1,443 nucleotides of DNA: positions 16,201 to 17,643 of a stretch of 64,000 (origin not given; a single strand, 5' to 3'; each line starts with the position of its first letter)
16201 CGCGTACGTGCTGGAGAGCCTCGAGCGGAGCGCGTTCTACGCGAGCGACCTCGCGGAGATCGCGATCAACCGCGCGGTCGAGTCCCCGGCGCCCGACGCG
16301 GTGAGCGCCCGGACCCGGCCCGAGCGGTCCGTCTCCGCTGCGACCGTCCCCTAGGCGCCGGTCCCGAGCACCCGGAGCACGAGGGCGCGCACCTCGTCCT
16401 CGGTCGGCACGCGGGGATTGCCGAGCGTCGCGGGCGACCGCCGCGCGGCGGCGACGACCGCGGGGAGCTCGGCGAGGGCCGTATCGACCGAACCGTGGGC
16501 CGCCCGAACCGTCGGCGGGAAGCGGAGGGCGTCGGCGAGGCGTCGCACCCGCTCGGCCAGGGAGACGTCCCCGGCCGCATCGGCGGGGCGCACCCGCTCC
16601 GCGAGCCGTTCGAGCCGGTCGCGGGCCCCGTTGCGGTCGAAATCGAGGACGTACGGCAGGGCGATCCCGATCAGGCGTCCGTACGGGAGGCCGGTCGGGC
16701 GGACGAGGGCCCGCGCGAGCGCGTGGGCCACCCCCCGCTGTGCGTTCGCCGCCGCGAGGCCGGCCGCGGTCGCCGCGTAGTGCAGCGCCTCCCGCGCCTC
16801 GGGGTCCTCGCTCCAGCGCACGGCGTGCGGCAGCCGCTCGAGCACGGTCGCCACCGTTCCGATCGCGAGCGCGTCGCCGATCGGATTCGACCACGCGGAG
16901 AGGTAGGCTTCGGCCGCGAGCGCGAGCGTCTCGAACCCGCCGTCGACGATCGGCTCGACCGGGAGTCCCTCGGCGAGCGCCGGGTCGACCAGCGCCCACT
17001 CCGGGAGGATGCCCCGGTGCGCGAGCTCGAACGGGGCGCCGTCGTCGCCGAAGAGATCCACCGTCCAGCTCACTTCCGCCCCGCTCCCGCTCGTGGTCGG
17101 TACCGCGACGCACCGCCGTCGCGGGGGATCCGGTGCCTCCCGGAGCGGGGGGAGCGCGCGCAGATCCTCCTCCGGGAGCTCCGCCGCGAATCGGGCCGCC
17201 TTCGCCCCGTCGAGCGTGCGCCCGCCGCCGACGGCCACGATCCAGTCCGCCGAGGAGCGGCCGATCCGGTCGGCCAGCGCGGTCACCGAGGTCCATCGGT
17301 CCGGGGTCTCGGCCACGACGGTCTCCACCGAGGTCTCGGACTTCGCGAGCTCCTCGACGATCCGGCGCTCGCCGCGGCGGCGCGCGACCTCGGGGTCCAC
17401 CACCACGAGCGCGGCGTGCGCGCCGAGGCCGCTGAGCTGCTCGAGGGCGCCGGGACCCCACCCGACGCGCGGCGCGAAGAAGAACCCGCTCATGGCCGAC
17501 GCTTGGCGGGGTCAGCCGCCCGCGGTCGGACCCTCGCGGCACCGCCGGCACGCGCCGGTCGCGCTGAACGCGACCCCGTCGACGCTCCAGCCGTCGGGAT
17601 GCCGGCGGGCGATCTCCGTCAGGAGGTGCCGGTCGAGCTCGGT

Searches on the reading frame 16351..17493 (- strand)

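Call 96: search_protein_families(library=pfam, proteins=[window:16351-17493:-], max_evalue=0.00001)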
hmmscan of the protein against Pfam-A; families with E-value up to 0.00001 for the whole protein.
window:16351-17493:- (380 aa): 3 families
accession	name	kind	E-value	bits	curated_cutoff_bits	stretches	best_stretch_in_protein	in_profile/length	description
PF25137.1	ADH_Fe_C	-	2.2e-27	96.5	27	1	183-372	2-190/194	Fe-containing alcohol dehydrogenase family, C-terminal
PF00465.25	Fe-ADH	-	1e-22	81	31.3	1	12-171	6-168/168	Iron-containing alcohol dehydrogenase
PF13685.12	Fe-ADH_2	-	7.4e-08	33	28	1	20-106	14-99/149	Iron-containing alcohol dehydrogenase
